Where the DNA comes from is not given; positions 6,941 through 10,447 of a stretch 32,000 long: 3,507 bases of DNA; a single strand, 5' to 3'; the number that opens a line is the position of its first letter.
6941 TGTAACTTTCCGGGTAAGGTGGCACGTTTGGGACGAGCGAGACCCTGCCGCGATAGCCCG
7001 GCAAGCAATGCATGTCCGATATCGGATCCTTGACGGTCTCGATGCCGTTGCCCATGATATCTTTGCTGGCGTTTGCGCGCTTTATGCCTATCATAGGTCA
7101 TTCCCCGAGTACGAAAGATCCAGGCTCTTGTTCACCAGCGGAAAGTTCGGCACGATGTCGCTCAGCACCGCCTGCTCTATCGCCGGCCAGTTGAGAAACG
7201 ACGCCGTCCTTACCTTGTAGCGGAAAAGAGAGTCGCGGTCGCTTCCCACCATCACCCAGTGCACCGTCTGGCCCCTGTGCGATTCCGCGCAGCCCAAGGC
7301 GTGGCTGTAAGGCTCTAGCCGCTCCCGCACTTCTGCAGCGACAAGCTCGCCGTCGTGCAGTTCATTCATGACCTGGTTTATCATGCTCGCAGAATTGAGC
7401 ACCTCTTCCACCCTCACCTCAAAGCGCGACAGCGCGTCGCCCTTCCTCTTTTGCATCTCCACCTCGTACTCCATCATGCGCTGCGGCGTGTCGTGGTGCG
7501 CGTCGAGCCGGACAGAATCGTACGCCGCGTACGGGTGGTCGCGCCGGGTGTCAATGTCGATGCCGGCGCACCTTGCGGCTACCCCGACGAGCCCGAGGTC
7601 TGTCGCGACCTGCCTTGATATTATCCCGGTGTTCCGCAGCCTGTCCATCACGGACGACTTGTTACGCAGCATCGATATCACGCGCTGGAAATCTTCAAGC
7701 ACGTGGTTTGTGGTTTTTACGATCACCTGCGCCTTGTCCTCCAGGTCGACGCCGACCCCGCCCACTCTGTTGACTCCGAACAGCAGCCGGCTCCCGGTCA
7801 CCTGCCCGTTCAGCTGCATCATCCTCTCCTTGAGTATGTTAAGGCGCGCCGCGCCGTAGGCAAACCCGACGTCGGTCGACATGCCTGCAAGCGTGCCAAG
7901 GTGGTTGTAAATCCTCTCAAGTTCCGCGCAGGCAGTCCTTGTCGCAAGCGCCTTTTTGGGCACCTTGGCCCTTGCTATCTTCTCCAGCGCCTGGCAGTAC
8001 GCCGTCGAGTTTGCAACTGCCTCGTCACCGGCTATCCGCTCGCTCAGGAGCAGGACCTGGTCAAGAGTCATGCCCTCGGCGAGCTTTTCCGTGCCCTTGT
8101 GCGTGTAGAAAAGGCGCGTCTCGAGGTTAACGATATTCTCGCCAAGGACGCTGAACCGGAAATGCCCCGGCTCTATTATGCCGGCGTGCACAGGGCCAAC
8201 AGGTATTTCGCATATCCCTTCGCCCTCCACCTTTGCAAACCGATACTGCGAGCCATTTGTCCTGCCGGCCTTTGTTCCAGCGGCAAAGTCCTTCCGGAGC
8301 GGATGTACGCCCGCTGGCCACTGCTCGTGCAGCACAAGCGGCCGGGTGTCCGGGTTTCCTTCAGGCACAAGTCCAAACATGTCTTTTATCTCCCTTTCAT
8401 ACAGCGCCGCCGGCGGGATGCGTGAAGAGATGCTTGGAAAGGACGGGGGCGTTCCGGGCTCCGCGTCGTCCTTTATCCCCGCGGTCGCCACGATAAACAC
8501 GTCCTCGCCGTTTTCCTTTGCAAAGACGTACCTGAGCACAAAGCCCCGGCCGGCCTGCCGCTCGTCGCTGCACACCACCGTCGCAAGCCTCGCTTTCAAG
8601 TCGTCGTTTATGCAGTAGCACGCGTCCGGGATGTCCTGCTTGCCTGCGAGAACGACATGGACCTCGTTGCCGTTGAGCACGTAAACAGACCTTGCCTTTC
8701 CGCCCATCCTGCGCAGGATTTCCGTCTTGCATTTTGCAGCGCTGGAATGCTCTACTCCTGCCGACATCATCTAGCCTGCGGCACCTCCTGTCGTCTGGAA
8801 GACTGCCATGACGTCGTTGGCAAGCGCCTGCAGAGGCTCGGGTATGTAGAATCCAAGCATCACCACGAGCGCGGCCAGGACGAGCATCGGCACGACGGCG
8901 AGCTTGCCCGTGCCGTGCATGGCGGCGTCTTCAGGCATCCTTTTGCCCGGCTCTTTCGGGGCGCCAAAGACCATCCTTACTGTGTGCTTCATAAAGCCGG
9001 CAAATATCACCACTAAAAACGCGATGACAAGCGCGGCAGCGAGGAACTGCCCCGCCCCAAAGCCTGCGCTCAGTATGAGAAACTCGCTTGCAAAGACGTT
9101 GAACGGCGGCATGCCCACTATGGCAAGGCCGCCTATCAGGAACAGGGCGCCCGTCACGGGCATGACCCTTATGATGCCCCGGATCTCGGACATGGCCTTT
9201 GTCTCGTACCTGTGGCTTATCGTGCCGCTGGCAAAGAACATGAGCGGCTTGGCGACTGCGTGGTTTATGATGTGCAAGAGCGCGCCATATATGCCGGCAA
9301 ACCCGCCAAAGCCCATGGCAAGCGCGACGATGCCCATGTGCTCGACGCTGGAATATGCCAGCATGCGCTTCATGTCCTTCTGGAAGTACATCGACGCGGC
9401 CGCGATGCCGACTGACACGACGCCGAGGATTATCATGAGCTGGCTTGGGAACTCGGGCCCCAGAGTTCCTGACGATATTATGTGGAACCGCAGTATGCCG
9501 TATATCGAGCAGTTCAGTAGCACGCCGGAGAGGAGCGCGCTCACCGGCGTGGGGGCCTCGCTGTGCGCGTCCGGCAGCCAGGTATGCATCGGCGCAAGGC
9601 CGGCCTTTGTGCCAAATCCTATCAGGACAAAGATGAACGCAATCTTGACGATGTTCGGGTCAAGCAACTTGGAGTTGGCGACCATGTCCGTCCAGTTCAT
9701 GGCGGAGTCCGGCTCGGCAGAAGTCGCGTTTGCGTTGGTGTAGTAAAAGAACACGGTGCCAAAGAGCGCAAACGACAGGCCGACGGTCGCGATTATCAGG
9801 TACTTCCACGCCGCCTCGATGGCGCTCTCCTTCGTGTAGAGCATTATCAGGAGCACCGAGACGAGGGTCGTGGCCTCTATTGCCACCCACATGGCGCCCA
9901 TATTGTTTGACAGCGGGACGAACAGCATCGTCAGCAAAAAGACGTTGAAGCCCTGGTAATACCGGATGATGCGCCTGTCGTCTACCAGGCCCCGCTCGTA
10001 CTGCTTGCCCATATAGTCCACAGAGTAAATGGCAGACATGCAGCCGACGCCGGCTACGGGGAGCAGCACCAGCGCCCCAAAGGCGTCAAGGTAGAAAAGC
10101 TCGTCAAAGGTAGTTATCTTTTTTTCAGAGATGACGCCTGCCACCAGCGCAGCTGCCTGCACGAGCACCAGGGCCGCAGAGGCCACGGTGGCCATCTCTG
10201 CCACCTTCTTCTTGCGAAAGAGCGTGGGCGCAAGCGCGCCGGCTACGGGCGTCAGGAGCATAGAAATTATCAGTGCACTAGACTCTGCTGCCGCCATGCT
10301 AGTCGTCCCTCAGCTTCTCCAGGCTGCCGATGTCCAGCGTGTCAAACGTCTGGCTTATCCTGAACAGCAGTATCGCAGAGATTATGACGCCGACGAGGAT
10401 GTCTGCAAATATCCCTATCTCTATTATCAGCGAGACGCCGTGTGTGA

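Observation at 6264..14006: Hydrogenase-shaped six-gene membrane complex whose catalytic subunit has lost every Ni-Fe ligand (Ehr-type)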

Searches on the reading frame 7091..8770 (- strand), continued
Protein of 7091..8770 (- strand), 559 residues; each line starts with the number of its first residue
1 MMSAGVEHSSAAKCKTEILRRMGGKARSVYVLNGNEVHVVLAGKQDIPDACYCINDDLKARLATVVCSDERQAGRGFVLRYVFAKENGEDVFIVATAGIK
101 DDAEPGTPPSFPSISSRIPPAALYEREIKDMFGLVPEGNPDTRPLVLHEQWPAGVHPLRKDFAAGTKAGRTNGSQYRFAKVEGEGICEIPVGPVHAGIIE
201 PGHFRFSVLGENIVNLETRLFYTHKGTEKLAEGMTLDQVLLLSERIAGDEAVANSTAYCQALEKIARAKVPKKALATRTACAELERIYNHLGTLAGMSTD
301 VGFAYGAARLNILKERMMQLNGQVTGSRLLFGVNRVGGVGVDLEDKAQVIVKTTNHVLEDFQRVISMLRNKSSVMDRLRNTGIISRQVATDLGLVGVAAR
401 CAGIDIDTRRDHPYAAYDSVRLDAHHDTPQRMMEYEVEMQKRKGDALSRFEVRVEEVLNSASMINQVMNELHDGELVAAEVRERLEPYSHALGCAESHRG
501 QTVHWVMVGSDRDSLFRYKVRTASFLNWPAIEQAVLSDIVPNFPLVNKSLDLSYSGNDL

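Call 60: find_homologous_proteins(query=L069:17599-19200:+)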
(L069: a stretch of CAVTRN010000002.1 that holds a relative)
Query L069:17599-19200:+ (534 aa): 8000 proteins with E <= 0.001 among 8000 candidates; the best 120 are listed.
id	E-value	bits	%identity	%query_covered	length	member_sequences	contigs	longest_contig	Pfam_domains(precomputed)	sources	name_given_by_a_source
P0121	0.0e+0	1137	92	98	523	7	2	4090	PF00329.26,PF00346.25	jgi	jgi:Ni,Fe-hydrogenase III large subunit/Ni,Fe-hydrogenase III component G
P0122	0.0e+0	1134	92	98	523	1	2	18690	PF00329.26,PF00346.25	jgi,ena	-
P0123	0.0e+0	1129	92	98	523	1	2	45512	PF00329.26,PF00346.25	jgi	-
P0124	0.0e+0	1106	89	98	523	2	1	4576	PF00329.26,PF00346.25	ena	-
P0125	0.0e+0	1104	89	98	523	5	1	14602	PF00329.26,PF00346.25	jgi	jgi:Ni,Fe-hydrogenase III large subunit/Ni,Fe-hydrogenase III component G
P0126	0.0e+0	1097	90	96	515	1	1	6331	PF00329.26,PF00346.25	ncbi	-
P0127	0.0e+0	1073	86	98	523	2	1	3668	PF00329.26,PF00346.25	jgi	jgi:Ni,Fe-hydrogenase III large subunit/Ni,Fe-hydrogenase III component G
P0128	0.0e+0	1054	85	98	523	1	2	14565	PF00329.26,PF00346.25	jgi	jgi:Ni,Fe-hydrogenase III large subunit/Ni,Fe-hydrogenase III component G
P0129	0.0e+0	1047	83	98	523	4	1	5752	PF00329.26,PF00346.25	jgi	jgi:Ni,Fe-hydrogenase III large subunit/Ni,Fe-hydrogenase III component G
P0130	0.0e+0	1046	83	98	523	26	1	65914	PF00329.26,PF00346.25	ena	-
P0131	0.0e+0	1044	83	98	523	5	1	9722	PF00329.26,PF00346.25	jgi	jgi:Ni,Fe-hydrogenase III large subunit/Ni,Fe-hydrogenase III component G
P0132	0.0e+0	1042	83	98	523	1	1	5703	PF00329.26,PF00346.25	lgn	-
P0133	0.0e+0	1041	82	98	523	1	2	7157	PF00329.26,PF00346.25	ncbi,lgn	-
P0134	0.0e+0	1035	83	98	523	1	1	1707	PF00329.26,PF00346.25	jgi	jgi:Ni,Fe-hydrogenase III large subunit/Ni,Fe-hydrogenase III component G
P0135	0.0e+0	1034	81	98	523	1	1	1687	PF00329.26,PF00346.25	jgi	jgi:Ni,Fe-hydrogenase III large subunit/Ni,Fe-hydrogenase III component G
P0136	0.0e+0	1033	81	98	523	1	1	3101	PF00329.26,PF00346.25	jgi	jgi:Ni,Fe-hydrogenase III large subunit/Ni,Fe-hydrogenase III component G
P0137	0.0e+0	1032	83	98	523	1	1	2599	PF00329.26,PF00346.25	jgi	jgi:Ni,Fe-hydrogenase III large subunit/Ni,Fe-hydrogenase III component G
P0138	0.0e+0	1029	83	98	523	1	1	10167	PF00329.26,PF00346.25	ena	-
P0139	0.0e+0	1029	82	98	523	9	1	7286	PF00329.26,PF00346.25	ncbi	-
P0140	0.0e+0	1028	83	98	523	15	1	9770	PF00329.26,PF00346.25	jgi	jgi:Ni,Fe-hydrogenase III large subunit/Ni,Fe-hydrogenase III component G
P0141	0.0e+0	1027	82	98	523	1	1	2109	PF00329.26,PF00346.25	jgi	jgi:Ni,Fe-hydrogenase III large subunit/Ni,Fe-hydrogenase III component G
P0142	0.0e+0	1026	82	98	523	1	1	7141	PF00329.26,PF00346.25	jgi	jgi:Ni,Fe-hydrogenase III large subunit/Ni,Fe-hydrogenase III component G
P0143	0.0e+0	1026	83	98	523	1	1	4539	PF00329.26,PF00346.25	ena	-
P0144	0.0e+0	1026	83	98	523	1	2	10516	PF00329.26,PF00346.25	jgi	-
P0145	0.0e+0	1025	81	98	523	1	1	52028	PF00329.26,PF00346.25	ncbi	-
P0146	0.0e+0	1024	81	98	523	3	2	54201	PF00329.26,PF00346.25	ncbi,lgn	-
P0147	0.0e+0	1023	82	98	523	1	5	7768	PF00329.26,PF00346.25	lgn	-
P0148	0.0e+0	1023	83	98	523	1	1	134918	PF00329.26,PF00346.25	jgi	jgi:Ni,Fe-hydrogenase III large subunit/Ni,Fe-hydrogenase III component G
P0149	0.0e+0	1022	81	98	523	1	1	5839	PF00329.26,PF00346.25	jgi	jgi:Ni,Fe-hydrogenase III large subunit/Ni,Fe-hydrogenase III component G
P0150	0.0e+0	1021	82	98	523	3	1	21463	PF00329.26,PF00346.25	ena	-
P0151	0.0e+0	1021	83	96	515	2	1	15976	PF00329.26,PF00346.25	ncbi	-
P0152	0.0e+0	1021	81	98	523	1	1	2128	PF00329.26,PF00346.25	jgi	jgi:Ni,Fe-hydrogenase III large subunit/Ni,Fe-hydrogenase III component G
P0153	0.0e+0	1020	81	98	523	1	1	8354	PF00329.26,PF00346.25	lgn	-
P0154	0.0e+0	1019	82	98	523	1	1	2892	PF00329.26,PF00346.25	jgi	jgi:Ni,Fe-hydrogenase III large subunit/Ni,Fe-hydrogenase III component G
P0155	0.0e+0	1018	81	98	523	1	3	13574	PF00329.26,PF00346.25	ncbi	-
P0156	0.0e+0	1018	83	98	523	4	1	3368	PF00329.26,PF00346.25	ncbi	-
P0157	0.0e+0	1017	81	98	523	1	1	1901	PF00329.26,PF00346.25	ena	-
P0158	0.0e+0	1017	81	98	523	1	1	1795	PF00329.26,PF00346.25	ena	-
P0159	0.0e+0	1017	81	98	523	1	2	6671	PF00329.26,PF00346.25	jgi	jgi:Ni,Fe-hydrogenase III large subunit/Ni,Fe-hydrogenase III component G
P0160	0.0e+0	1016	81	98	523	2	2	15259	PF00329.26,PF00346.25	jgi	jgi:Ni,Fe-hydrogenase III large subunit/Ni,Fe-hydrogenase III component G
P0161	0.0e+0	1016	81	98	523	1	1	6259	PF00329.26,PF00346.25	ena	-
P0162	0.0e+0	1015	81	98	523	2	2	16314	PF00329.26,PF00346.25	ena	-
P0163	0.0e+0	1015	82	98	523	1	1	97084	PF00329.26,PF00346.25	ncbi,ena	-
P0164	0.0e+0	1015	82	98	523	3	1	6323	PF00329.26,PF00346.25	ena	-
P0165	0.0e+0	1015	81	98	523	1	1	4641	PF00329.26,PF00346.25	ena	-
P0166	0.0e+0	1014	82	98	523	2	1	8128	PF00329.26,PF00346.25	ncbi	-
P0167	0.0e+0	1014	80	98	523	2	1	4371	PF00329.26,PF00346.25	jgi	jgi:Ni,Fe-hydrogenase III large subunit/Ni,Fe-hydrogenase III component G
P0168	0.0e+0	1013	80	98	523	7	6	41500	PF00329.26,PF00346.25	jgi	jgi:Ni,Fe-hydrogenase III large subunit/Ni,Fe-hydrogenase III component G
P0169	0.0e+0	1013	81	98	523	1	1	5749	PF00329.26,PF00346.25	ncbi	-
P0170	0.0e+0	1012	80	98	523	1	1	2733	PF00329.26,PF00346.25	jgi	-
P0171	0.0e+0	1012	81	98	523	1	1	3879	PF00329.26,PF00346.25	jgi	jgi:Ni,Fe-hydrogenase III large subunit/Ni,Fe-hydrogenase III component G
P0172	0.0e+0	1011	81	98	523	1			PF00329.26,PF00346.25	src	-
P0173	0.0e+0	1010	80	98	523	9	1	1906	PF00329.26,PF00346.25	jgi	jgi:Ni,Fe-hydrogenase III large subunit/Ni,Fe-hydrogenase III component G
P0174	0.0e+0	1010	81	98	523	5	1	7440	PF00329.26,PF00346.25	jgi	jgi:Ni,Fe-hydrogenase III large subunit/Ni,Fe-hydrogenase III component G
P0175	2.0e-298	1009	80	98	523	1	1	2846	PF00329.26,PF00346.25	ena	-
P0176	3.2e-298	1008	81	98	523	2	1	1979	PF00329.26,PF00346.25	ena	-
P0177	4.0e-298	1008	81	98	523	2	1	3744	PF00329.26,PF00346.25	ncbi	-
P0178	4.5e-298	1008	81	98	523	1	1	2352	PF00329.26,PF00346.25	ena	-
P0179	9.5e-298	1007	81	98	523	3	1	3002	PF00329.26,PF00346.25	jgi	jgi:Ni,Fe-hydrogenase III large subunit/Ni,Fe-hydrogenase III component G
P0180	1.5e-297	1006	80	98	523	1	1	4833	PF00329.26,PF00346.25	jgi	jgi:Ni,Fe-hydrogenase III large subunit/Ni,Fe-hydrogenase III component G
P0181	1.5e-297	1006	80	98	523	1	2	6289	PF00329.26,PF00346.25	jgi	jgi:Ni,Fe-hydrogenase III large subunit/Ni,Fe-hydrogenase III component G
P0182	1.5e-297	1006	79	98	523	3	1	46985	PF00329.26,PF00346.25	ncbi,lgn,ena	-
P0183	2.5e-297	1005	80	98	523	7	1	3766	PF00329.26,PF00346.25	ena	-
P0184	3.9e-297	1005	80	98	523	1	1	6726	PF00329.26,PF00346.25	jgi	jgi:Ni,Fe-hydrogenase III large subunit/Ni,Fe-hydrogenase III component G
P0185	4.5e-297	1004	80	98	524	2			PF00329.26,PF00346.25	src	-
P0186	1.3e-296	1003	80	98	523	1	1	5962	PF00329.26,PF00346.25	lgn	-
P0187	2.5e-296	1002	80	98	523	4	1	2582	PF00329.26,PF00346.25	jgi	jgi:Ni,Fe-hydrogenase III large subunit/Ni,Fe-hydrogenase III component G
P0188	3.3e-296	1001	80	98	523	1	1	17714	PF00329.26,PF00346.25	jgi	jgi:Ni,Fe-hydrogenase III large subunit/Ni,Fe-hydrogenase III component G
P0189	4.8e-296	1001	80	98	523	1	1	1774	PF00329.26,PF00346.25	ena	-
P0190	5.1e-296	1001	79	98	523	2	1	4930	PF00329.26,PF00346.25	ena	-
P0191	6.0e-296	1001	79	98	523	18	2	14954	PF00329.26,PF00346.25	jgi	jgi:Ni,Fe-hydrogenase III large subunit/Ni,Fe-hydrogenase III component G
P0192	6.1e-296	1001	79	98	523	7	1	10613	PF00329.26,PF00346.25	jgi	jgi:Ni,Fe-hydrogenase III large subunit/Ni,Fe-hydrogenase III component G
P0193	9.5e-296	1000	80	98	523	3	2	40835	PF00329.26,PF00346.25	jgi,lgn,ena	-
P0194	1.9e-295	999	79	98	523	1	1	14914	PF00329.26,PF00346.25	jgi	jgi:Ni,Fe-hydrogenase III large subunit/Ni,Fe-hydrogenase III component G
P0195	3.7e-295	998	78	98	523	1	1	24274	PF00329.26,PF00346.25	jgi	jgi:Ni,Fe-hydrogenase III large subunit/Ni,Fe-hydrogenase III component G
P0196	5.8e-295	997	80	98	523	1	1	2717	PF00329.26,PF00346.25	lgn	-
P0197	6.4e-295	997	78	98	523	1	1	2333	PF00329.26,PF00346.25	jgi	-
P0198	1.2e-294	996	78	98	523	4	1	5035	PF00329.26,PF00346.25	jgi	jgi:Ni,Fe-hydrogenase III large subunit/Ni,Fe-hydrogenase III component G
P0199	1.3e-294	996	80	98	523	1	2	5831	PF00329.26,PF00346.25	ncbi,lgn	-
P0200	1.4e-294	996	79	98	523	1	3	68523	PF00329.26,PF00346.25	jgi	jgi:Ni,Fe-hydrogenase III large subunit/Ni,Fe-hydrogenase III component G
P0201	1.8e-294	996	79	98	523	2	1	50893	PF00329.26,PF00346.25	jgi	jgi:Ni,Fe-hydrogenase III large subunit/Ni,Fe-hydrogenase III component G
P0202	2.3e-294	995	80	98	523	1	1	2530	PF00329.26,PF00346.25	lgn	-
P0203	2.5e-294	995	79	98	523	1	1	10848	PF00329.26,PF00346.25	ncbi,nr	ncbi:MAG TPA: NADH-quinone oxidoreductase subunit C [Nitrospirota bacterium]|nr:NADH-quinone oxidore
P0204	2.9e-294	995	79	98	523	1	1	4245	PF00329.26,PF00346.25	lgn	-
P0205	3.4e-294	995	80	98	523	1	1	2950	PF00329.26,PF00346.25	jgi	-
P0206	3.5e-294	995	79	98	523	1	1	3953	PF00329.26,PF00346.25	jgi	jgi:Ni,Fe-hydrogenase III large subunit/Ni,Fe-hydrogenase III component G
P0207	4.7e-294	994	80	98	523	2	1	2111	PF00329.26,PF00346.25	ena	-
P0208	5.1e-294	994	80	98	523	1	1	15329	PF00329.26,PF00346.25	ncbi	-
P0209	7.3e-294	994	79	98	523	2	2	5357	PF00329.26,PF00346.25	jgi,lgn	jgi:Ni,Fe-hydrogenase III large subunit/Ni,Fe-hydrogenase III component G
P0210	1.3e-293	993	80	98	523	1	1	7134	PF00329.26,PF00346.25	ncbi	-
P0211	3.2e-293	992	79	98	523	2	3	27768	PF00329.26,PF00346.25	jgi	jgi:Ni,Fe-hydrogenase III large subunit/Ni,Fe-hydrogenase III component G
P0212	4.0e-293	991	79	98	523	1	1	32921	PF00329.26,PF00346.25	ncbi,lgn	-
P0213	5.4e-293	991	80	98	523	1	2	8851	PF00329.26,PF00346.25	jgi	jgi:Ni,Fe-hydrogenase III large subunit/Ni,Fe-hydrogenase III component G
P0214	5.6e-293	991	79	98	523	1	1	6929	PF00329.26,PF00346.25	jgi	-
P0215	7.8e-293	990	80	98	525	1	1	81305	PF00329.26,PF00346.25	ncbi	-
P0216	1.4e-292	989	80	98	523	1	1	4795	PF00329.26,PF00346.25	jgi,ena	-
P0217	3.7e-292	988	79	98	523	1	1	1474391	PF00329.26,PF00346.25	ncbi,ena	-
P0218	6.1e-292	987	79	98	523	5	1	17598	PF00329.26,PF00346.25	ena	-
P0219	1.2e-291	986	78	98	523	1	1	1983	PF00329.26,PF00346.25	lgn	-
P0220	1.4e-291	986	79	98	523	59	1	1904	PF00329.26,PF00346.25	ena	-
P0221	2.3e-291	985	78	98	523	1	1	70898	PF00329.26,PF00346.25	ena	-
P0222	5.3e-291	984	78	98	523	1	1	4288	PF00329.26,PF00346.25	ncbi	-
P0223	8.5e-291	984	77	99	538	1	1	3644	PF00329.26,PF00346.25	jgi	-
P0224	1.9e-290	982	79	98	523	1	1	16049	PF00329.26,PF00346.25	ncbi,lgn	-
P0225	2.0e-290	982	80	96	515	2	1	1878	PF00329.26,PF00346.25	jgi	jgi:Ni,Fe-hydrogenase III large subunit/Ni,Fe-hydrogenase III component G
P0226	2.6e-290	982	78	98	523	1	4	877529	PF00329.26,PF00346.25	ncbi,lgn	-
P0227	2.8e-290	982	84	92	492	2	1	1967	PF00329.26,PF00346.25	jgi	jgi:Ni,Fe-hydrogenase III large subunit/Ni,Fe-hydrogenase III component G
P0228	4.8e-290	981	77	98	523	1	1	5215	PF00329.26,PF00346.25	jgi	jgi:Ni,Fe-hydrogenase III large subunit/Ni,Fe-hydrogenase III component G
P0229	5.6e-290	981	79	98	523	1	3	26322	PF00329.26,PF00346.25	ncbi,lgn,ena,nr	ncbi:MAG: NADH-quinone oxidoreductase subunit C [Nitrospiraceae bacterium]|nr:NADH-quinone oxidoredu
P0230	1.0e-289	980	78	98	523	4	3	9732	PF00329.26,PF00346.25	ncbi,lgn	-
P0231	1.5e-289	980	78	98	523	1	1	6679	PF00329.26,PF00346.25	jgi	jgi:Ni,Fe-hydrogenase III large subunit/Ni,Fe-hydrogenase III component G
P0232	1.6e-289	979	77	98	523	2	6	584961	PF00329.26,PF00346.25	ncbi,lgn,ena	ncbi:MAG: NADH-quinone oxidoreductase subunit C [Nitrospirota bacterium]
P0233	1.7e-289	979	79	98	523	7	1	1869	PF00329.26,PF00346.25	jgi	jgi:Ni,Fe-hydrogenase III large subunit/Ni,Fe-hydrogenase III component G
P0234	2.3e-289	979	79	98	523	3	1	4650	PF00329.26,PF00346.25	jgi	jgi:Ni,Fe-hydrogenase III large subunit/Ni,Fe-hydrogenase III component G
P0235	2.7e-289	979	79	98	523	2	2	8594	PF00329.26,PF00346.25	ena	-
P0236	4.1e-289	978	77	98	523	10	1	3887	PF00329.26,PF00346.25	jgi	jgi:Ni,Fe-hydrogenase III large subunit/Ni,Fe-hydrogenase III component G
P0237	5.9e-289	978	78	97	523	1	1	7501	PF00329.26,PF00346.25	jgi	jgi:Ni,Fe-hydrogenase III large subunit/Ni,Fe-hydrogenase III component G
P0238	6.3e-289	977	79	98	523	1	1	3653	PF00329.26,PF00346.25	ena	-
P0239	9.9e-289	977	78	98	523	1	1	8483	PF00329.26,PF00346.25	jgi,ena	-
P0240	1.1e-288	977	77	98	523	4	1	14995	PF00329.26,PF00346.25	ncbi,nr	ncbi:MAG TPA: hypothetical protein DCS42_07090 [Nitrospiraceae bacterium]|nr:hypothetical protein [N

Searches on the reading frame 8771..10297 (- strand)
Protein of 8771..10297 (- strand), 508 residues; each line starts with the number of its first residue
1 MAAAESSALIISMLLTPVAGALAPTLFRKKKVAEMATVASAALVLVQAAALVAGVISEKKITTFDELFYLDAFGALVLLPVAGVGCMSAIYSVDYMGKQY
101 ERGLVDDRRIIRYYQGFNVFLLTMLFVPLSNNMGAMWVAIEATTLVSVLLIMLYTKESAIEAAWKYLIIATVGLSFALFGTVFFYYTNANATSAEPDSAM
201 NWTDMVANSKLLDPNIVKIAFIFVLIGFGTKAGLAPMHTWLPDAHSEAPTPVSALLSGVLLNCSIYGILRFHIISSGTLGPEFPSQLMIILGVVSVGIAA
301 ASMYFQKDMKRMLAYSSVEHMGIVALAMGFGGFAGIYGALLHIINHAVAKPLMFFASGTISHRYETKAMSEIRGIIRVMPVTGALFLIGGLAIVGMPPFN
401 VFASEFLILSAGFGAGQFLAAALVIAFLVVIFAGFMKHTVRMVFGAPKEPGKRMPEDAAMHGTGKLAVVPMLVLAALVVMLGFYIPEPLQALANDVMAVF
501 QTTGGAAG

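Call 3: search_protein_families(library=pfam, proteins=[window:8771-10297:-])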
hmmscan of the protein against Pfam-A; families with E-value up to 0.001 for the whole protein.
window:8771-10297:- (508 aa): 2 families
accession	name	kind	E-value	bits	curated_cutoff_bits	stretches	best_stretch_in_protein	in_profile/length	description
PF00361.26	Proton_antipo_M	-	6e-58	196.8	21.5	1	130-425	1-289/294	NADH:quinone oxidoreductase/Mrp antiporter, TM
PF00662.26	Proton_antipo_N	-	4.2e-05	23.8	24.5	1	68-99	13-44/51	NADH-Ubiquinone oxidoreductase (complex I), chain 5 N-terminus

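Call 4: search_protein_families(library=ncbifam, proteins=[window:8771-10297:-])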
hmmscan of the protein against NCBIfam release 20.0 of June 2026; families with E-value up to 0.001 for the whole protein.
window:8771-10297:- (508 aa): 72 families (the best 25 are shown)
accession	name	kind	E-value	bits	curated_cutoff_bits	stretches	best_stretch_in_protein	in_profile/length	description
NF005044.0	PRK06458.1-4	equivalog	3.8e-157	524.3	610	1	11-499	8-493/531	hydrogenase 4 subunit F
NF005045.0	PRK06458.1-5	equivalog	1.6e-130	436.4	543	1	10-495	4-477/484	hydrogenase 4 subunit F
NF005041.0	PRK06458.1-1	equivalog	1.1e-123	414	951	1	7-496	4-491/526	hydrogenase 4 subunit F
NF005043.0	PRK06458.1-3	equivalog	1.1e-114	384.1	533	1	8-497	7-479/483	hydrogenase 4 subunit F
NF006427.0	PRK08676.1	equivalog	3.4e-90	303.3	511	1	34-497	25-480/486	hydrogenase membrane subunit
NF005042.0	PRK06458.1-2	equivalog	1.8e-82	277.8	437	1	13-466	8-422/439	hydrogenase 4 subunit F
NF005086.0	PRK06521.1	equivalog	2.2e-69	234.6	667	1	12-498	22-505/669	hydrogenase 4 subunit B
TIGR01972.1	NDH_I_M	subfamily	5.3e-62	210.1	263.8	1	13-500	4-483/486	NADH-quinone oxidoreductase subunit M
NF005097.0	PRK06525.1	equivalog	2.7e-59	201.2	430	1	9-475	4-468/480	hydrogenase 4 subunit D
NF006240.0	PRK08376.1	subfamily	2.4e-58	198.3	662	1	64-484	82-491/521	putative monovalent cation/H+ antiporter subunit D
NF006241.0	PRK08377.1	equivalog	3.8e-58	197.7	645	1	68-496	74-473/494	NADH dehydrogenase subunit N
NF006418.0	PRK08667.1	equivalog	1.2e-56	192.5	794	1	11-435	7-430/644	hydrogenase membrane subunit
NF009305.0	PRK12662.1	equivalog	1.4e-55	189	700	1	8-498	4-488/492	putative monovalent cation/H+ antiporter subunit D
TIGR01974.1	NDH_I_L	subfamily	1.6e-53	182.6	407.5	1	9-491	2-485/630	NADH-quinone oxidoreductase subunit L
NF005141.0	PRK06590.1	equivalog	1.5e-52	179.4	556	1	9-492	4-475/615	NADH-quinone oxidoreductase subunit L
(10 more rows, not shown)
